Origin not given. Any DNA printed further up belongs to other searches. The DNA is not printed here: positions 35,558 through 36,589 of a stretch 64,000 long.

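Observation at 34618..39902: Accessory island with a low-GC core encoding a set of uncharacterised envelope proteins under a divergent XRE regulator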

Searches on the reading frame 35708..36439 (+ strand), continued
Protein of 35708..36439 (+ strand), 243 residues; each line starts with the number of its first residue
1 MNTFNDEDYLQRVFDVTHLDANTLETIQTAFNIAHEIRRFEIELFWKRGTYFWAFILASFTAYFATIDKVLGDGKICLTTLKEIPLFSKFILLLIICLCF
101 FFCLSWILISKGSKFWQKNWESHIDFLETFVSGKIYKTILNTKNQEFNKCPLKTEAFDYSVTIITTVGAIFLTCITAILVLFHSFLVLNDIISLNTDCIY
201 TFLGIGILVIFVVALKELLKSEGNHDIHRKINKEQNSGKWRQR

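Call 72: search_protein_families(library=pfam, proteins=[L060:588-3191:+, L068:4329-5762:+, L070:4687-5808:+, L078:3483-5819:+, L062:2179-5757:+, L059:17-1306:+, L122:1652-2794:+, L056:2700-3806:+], max_evalue=0.01)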
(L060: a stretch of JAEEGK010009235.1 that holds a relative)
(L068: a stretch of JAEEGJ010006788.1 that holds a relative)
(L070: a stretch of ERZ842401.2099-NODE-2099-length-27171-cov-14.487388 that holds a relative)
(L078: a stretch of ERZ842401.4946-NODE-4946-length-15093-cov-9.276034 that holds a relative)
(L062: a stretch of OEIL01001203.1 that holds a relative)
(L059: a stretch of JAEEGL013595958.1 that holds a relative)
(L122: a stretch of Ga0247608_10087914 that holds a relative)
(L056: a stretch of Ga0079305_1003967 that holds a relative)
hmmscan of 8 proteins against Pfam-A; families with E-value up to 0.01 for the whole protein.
L060:588-3191:+ (867 aa): 2 families
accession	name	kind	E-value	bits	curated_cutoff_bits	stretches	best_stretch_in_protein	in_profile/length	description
PF07523.18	Big_3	-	8.9e-07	29.5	21.2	1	43-111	2-68/68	Bacterial Ig-like domain (group 3)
PF00794.24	PI3K_rbd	-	0.0089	16.7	22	0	172-201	11-39/106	PI3-kinase family, ras-binding domain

L068:4329-5762:+ (477 aa): 1 family
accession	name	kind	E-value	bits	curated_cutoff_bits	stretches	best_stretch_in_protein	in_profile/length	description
PF09479.16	Flg_new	-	5.1e-25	87.8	27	4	267-334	1-64/65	Listeria-Bacteroides repeat domain (List_Bact_rpt)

L070:4687-5808:+ (373 aa): 3 families
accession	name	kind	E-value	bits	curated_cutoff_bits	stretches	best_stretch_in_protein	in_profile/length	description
PF13306.12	LRR_5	-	2.3e-53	179.9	27.7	3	105-190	10-95/127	BspA type Leucine rich repeat region (6 copies)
PF13855.12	LRR_8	-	3.6e-10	39.9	27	0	140-181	13-56/61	Leucine rich repeat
PF12799.13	LRR_4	-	0.00089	19.9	27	0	106-143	1-39/44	Leucine Rich repeats (2 copies)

L078:3483-5819:+ (778 aa): 3 families
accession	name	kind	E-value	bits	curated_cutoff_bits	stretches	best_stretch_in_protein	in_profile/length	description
PF00656.27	Peptidase_C14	-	2.8e-32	112.7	21.4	1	38-249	2-232/233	Caspase domain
PF08238.18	Sel1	-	1.5e-31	108.1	30.7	3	377-412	1-36/36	Sel1 repeat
PF09731.14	Mitofilin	-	0.0057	16.1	27.4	1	413-517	117-193/614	Mitochondrial inner membrane protein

L062:2179-5757:+ (1192 aa): 7 families
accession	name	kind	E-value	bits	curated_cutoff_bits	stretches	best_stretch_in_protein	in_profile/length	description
PF18998.6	Flg_new_2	-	3.3e-34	117.1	23.6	6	315-383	8-72/73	Divergent InlB B-repeat domain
PF09479.16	Flg_new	-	1.7e-29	102.2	27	2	716-782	1-65/65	Listeria-Bacteroides repeat domain (List_Bact_rpt)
PF13306.12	LRR_5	-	2e-18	66.9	27.7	3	1021-1132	5-113/127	BspA type Leucine rich repeat region (6 copies)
PF00542.24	Ribosomal_L12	-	1e-15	58.3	25.9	1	138-201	2-64/67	Ribosomal protein L7/L12 C-terminal domain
PF03382.20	DUF285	-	1.3e-08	35.1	25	2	996-1101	1-115/120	Mycoplasma protein of unknown function, DUF285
PF18545.6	HalOD1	-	4e-05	24.1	26.3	0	702-725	46-69/74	Halobacterial output domain 1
PF17882.6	SBD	-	0.0048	17.6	20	0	723-768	27-71/76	OAA-family lectin sugar binding domain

L059:17-1306:+ (429 aa): 5 families
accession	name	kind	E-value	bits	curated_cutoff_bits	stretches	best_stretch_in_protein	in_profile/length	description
PF13306.12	LRR_5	-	1e-95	316.8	27.7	4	179-306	1-125/127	BspA type Leucine rich repeat region (6 copies)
PF13855.12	LRR_8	-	3.3e-22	78.4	27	3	152-196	10-55/61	Leucine rich repeat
PF23952.1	LRR_EndoS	-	2.7e-06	28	27.9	0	181-248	30-94/116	Endo-beta-N-acetylglucosaminidase EndoS LRR domain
PF12799.13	LRR_4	-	1.3e-05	25.7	27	0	146-183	3-41/44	Leucine Rich repeats (2 copies)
PF02251.23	PA28_N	-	0.0064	16.9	21.2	0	316-345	7-36/61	Proteasome activator PA28, N-terminal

L122:1652-2794:+ (380 aa): 1 family
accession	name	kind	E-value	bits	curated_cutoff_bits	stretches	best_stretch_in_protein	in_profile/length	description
PF19789.6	DUF6273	-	3.9e-16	59.8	23.5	1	180-379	13-171/172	Domain of unknown function (DUF6273)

L056:2700-3806:+ (368 aa): 5 families
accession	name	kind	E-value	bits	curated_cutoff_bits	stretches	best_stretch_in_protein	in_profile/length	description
PF12796.13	Ank_2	-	1.2e-24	87.1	27.3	2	141-235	1-86/90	Ankyrin repeats (3 copies)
PF00023.36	Ank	-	3.8e-13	49.3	21.1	1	170-200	2-32/33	Ankyrin repeat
PF13637.12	Ank_4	-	2.6e-12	47.1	22.7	2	174-212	1-39/50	Ankyrin repeats (many copies)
PF13857.12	Ank_5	-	1.8e-11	44.6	27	1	165-210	11-56/56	Ankyrin repeats (many copies)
PF13606.12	Ank_3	-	1.7e-09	37.4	22.3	1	170-198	2-30/30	Ankyrin repeat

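Call 73: find_encoding_contigs(protein=P0006, flank=4500, max_places=1)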
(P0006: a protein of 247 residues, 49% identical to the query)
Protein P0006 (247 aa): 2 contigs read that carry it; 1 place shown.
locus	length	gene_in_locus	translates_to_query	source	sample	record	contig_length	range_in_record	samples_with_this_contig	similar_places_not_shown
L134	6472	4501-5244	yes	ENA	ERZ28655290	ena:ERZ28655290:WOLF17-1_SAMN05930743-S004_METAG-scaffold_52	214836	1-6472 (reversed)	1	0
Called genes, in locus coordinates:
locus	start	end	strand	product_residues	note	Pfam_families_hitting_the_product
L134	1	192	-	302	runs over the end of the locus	-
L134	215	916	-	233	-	PF01048:PNP_UDP_1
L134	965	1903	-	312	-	PF01551:Peptidase_M23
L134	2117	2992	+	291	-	PF00149:Metallophos, PF12850:Metallophos_2 (weak)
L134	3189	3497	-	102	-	PF12844:HTH_19, PF13560:HTH_31, PF01381:HTH_3, PF13443:HTH_26 (weak)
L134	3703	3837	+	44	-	PF00023:Ank (faint), PF12796:Ank_2 (weak)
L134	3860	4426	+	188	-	PF13240:Zn_Ribbon_1, PF13248:Zn_ribbon_3 (weak)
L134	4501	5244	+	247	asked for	PF24838:8xMP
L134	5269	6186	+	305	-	PF13240:Zn_Ribbon_1, PF13248:Zn_ribbon_3 (weak), PF00023:Ank (faint), PF13606:Ank_3 (faint), PF12796:Ank_2, PF13637:Ank_4 (weak), PF13857:Ank_5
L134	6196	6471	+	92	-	?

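Call 74: find_encoding_contigs(protein=P0015, flank=4500, max_places=1)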
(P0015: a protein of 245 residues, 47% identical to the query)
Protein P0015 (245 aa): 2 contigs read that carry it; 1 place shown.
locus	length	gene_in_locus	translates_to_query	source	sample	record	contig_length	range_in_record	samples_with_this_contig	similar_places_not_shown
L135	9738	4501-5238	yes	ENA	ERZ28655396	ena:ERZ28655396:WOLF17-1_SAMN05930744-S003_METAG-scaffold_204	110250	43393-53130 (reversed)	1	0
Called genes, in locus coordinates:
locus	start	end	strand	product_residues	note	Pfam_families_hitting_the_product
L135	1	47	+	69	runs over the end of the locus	-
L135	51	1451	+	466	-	-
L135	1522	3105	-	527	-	PF09820:AAA-ATPase_like, PF08011:PDDEXK_9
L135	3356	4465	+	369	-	-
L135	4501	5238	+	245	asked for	PF24838:8xMP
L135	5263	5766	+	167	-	-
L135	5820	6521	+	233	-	PF13367:PrsW-protease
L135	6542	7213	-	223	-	PF02698:DUF218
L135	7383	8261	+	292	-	-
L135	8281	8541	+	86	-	-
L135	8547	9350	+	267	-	PF03781:FGE-sulfatase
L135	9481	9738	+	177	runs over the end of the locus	-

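Call 75: find_encoding_contigs(protein=P0070, flank=4500, max_places=1)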
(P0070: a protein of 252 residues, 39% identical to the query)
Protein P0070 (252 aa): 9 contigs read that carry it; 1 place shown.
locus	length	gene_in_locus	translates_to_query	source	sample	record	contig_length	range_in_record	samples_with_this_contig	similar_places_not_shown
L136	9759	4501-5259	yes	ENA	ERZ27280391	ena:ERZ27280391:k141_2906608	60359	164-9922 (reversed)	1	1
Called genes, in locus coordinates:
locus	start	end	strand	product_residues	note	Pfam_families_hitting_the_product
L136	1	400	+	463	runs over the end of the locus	PF09243:Rsm22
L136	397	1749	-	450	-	PF00990:GGDEF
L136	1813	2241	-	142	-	PF01850:PIN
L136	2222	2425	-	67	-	-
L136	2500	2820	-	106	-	PF01381:HTH_3, PF13443:HTH_26 (weak)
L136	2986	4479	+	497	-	PF13855:LRR_8 (faint), PF13306:LRR_5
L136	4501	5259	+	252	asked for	PF24838:8xMP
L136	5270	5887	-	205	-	PF12844:HTH_19, PF13560:HTH_31 (weak), PF01381:HTH_3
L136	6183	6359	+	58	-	PF00471:Ribosomal_L33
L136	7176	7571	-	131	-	PF14018:DUF4234, PF20403:DUF6693 (faint), PF14018:DUF4234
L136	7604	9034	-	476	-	PF03023:MurJ, PF13440:Polysacc_synt_3, PF01554:MatE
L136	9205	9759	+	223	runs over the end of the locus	PF05711:TylF, PF13578:Methyltransf_24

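Call 76: find_encoding_contigs(protein=P0071, flank=4500, max_places=1)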
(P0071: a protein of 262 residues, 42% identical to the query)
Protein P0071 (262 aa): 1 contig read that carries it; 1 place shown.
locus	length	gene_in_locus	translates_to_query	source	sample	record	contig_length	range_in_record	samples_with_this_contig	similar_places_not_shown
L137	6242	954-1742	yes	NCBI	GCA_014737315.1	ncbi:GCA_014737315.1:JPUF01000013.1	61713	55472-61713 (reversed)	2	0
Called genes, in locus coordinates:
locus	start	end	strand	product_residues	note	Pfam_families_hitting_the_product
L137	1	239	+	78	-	PF13306:LRR_5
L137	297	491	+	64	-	-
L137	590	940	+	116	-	-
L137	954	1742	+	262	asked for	PF24838:8xMP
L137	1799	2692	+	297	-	-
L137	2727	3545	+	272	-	-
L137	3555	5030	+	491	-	-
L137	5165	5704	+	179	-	PF01661:Macro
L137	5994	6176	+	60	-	-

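Call 78: fold_search(model_id=the predicted structure, library=viral)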
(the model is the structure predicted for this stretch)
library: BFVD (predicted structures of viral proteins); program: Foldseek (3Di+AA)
matches with E <= 10: 135; with E <= 0.001: 0
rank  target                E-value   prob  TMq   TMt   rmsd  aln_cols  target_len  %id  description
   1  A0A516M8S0            6.7e-01  0.15  0.18  0.12  28.7       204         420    9  (no name in the UniProt tables at hand)
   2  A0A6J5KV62            7.8e-01  0.18  0.24  0.19  20.4       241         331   10  Uncharacterized protein [uncultured Caudovirales phage]
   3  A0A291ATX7            1.1e+00  0.44  0.39  0.22  28.1       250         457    9  Uncharacterized protein [Pandoravirus dulcis]
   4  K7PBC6                1.2e+00  0.14  0.24  0.08  20.9       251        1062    9  Protein ORF43 [Cyprinid herpesvirus 1]
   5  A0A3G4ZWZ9            1.4e+00  0.08  0.16  0.19  24.5       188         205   10  Uncharacterized protein [Edafosvirus sp.]
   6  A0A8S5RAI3            1.4e+00  0.33  0.37  0.15  25.4       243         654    9  GDSL like Lipase Acylhydrolase (Fragment) [Siphoviridae sp. ctkfT29]
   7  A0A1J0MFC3            1.7e+00  0.06  0.18  0.17  34.7       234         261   14  Uncharacterized protein [Staphylococcus phage SpT152]
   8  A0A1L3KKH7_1          2.0e+00  0.09  0.22  0.06  25.4       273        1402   11  (no name in the UniProt tables at hand)
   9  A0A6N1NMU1            2.0e+00  0.08  0.20  0.16  29.4       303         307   10  Putative orfan [Tupanvirus soda lake]
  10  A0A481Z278            2.2e+00  0.04  0.14  0.15  31.5       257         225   13  Uncharacterized protein [Pithovirus LCPAC101]
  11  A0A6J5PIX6            2.5e+00  0.05  0.16  0.09  22.4       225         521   19  Uncharacterized protein [uncultured Caudovirales phage]
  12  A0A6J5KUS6            2.6e+00  0.04  0.15  0.07  50.9       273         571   11  Endonuclease subunit [uncultured Caudovirales phage]
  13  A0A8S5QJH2            2.7e+00  0.08  0.22  0.15  43.8       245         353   12  Chromosome segregation protein [Siphoviridae sp. ctiOl67]
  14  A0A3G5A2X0            2.7e+00  0.07  0.18  0.23  20.3       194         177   12  Uncharacterized protein [Harvfovirus sp.]
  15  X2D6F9                2.9e+00  0.05  0.17  0.18  24.5       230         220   12  Nsp2TF protein (Fragment) [Kibale red colobus virus 2]
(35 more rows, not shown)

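Call 86: search_protein_families(library=phrogs, proteins=[L020:7156-7860:-, L020:6809-7159:-, L020:5896-6804:-, L020:8657-9106:-, L020:9099-9611:-, L034:7149-7886:+, L034:8654-9253:+, L034:9304-12744:+, L018:6489-7751:+, L020:7917-8630:+], max_evalue=0.00001)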
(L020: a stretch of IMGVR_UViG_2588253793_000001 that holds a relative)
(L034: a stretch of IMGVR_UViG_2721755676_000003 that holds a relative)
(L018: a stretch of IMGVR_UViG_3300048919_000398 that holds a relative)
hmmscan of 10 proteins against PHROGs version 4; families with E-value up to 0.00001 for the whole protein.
L020:7156-7860:- (234 aa): 4 families
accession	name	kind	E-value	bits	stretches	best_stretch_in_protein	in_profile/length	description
phrog_6142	-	tail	6.7e-37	128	1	22-131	2-114/165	baseplate assembly protein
phrog_9992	-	tail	1.7e-31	110.6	1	25-214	4-194/228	baseplate assembly protein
phrog_11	-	tail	4.1e-14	51.6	1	24-230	5-177/1960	baseplate spike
phrog_20516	-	unknown function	1.1e-09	39.2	1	166-228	1-77/82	-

L020:6809-7159:- (116 aa): 2 families
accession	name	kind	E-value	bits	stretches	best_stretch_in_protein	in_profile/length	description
phrog_43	-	tail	7.1e-48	162.4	1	1-114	1-115/126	baseplate wedge subunit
phrog_261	-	tail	3.8e-11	44.3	1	9-83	32-108/312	baseplate wedge subunit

L020:5896-6804:- (302 aa): 4 families
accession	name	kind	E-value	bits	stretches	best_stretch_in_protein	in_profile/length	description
phrog_4226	-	tail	3.2e-104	348.2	1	78-302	4-228/228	baseplate protein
phrog_6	-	tail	4.6e-83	280.7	1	1-301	53-409/548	baseplate wedge subunit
phrog_14699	-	unknown function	1.5e-30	105.9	1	244-302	1-59/59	-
phrog_1608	-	tail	1.3e-09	38.8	1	119-286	8-179/192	tail protein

L020:8657-9106:- (149 aa): 4 families
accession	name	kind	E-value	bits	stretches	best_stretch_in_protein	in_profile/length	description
phrog_26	-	connector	8.5e-48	164.4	1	1-149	84-228/321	tail completion or Neck1 protein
phrog_8396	-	unknown function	4.7e-27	94.8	1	72-148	1-77/78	-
phrog_36427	-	unknown function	1e-26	95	2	63-148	277-363/367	-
phrog_37541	-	unknown function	8.7e-07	30.1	1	17-60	21-64/76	-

L020:9099-9611:- (170 aa): 3 families
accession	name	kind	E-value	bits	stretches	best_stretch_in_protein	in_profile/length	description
phrog_65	-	connector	4.9e-62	209.4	1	16-170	1-154/159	tail terminator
phrog_36427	-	unknown function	2.4e-33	116.8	1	16-145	1-131/367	-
phrog_14671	-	unknown function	2.6e-18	66.6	1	125-170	2-47/47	-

L034:7149-7886:+ (245 aa): 9 families
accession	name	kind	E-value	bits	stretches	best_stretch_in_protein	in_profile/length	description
phrog_30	-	tail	9.1e-133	445.5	1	1-235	289-522/544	minor tail protein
phrog_2635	-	tail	4.2e-59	199.2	1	1-138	1-134/135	tail protein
phrog_2552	-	unknown function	2.8e-44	151.3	1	114-235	3-123/142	-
phrog_35166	-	unknown function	7.6e-22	78.8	1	9-114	8-113/322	-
phrog_28576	-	unknown function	5.1e-19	69.8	1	39-235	2-192/399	-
phrog_7305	-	unknown function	5.6e-18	65.8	1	4-74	3-73/76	-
phrog_5556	-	tail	2.3e-08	35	1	3-94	22-116/148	tail protein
phrog_4199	-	tail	3.1e-07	31.1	1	4-54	238-288/311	minor tail protein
phrog_329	-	tail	6.5e-07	28.9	1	123-234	560-658/949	minor tail protein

L034:8654-9253:+ (199 aa): 7 families
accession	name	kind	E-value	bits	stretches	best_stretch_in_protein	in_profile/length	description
phrog_32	-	tail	4.5e-77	259.2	1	10-199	5-201/203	tail assembly protein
phrog_4946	-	tail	4.5e-43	147.3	1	6-133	11-138/145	tail protein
phrog_4554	-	tail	4.9e-29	102.7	1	93-199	70-173/205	tail protein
phrog_28576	-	unknown function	1.5e-19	71.5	1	13-185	196-379/399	-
phrog_4244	-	tail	6.2e-13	50.1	1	13-127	18-131/168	tail protein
phrog_35166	-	unknown function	5e-07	30.1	1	72-193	190-314/322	-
phrog_31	-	tail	6.1e-07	28.6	1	60-187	137-268/1565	central tail fiber J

L034:9304-12744:+ (1146 aa): 19 families
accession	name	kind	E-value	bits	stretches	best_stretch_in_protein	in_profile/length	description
phrog_2589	-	tail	0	1644.3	2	4-923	3-939/3686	tail protein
phrog_31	-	tail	0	1457.1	1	5-1146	257-1302/1565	central tail fiber J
phrog_1727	-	tail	3e-215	718.4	1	7-699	3-698/1174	tail protein and host specificity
phrog_2148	-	tail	2.3e-198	662.5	1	263-1104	2-716/901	tail fiber protein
phrog_7997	-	tail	5.1e-140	468.8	1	306-855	2-561/589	tail protein and host specificity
phrog_10652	-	unknown function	3.4e-80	270.6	1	255-562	1-314/328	-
phrog_12398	-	unknown function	3.7e-54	184.6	1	560-783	9-216/218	-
phrog_10903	-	unknown function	1.4e-47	163.7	3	337-699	3-384/954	-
phrog_14774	-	unknown function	4e-47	161.1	1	129-329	4-202/212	-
phrog_496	-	tail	6.6e-43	148.4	1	784-1144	319-620/769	tail fiber protein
phrog_15723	-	unknown function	2.1e-39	136.5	1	292-477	8-196/223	-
phrog_5269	-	unknown function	3e-33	116.5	1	872-1118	112-357/564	-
phrog_5616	-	tail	1.4e-23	84.2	2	733-1098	543-859/873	tail fiber protein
phrog_30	-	tail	9.8e-23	82.3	1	13-288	4-279/544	minor tail protein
phrog_4346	-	unknown function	6.5e-22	78.7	1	11-179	2-170/600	-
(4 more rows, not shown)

L018:6489-7751:+ (420 aa): 2 families
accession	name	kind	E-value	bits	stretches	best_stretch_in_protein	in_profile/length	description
phrog_1268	-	DNA, RNA and nucleotide metabolism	4e-175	583.7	1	1-419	3-424/425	DNA polymerase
phrog_14662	-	unknown function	3e-53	181.2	1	240-420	6-186/186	-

L020:7917-8630:+ (237 aa): 0 families
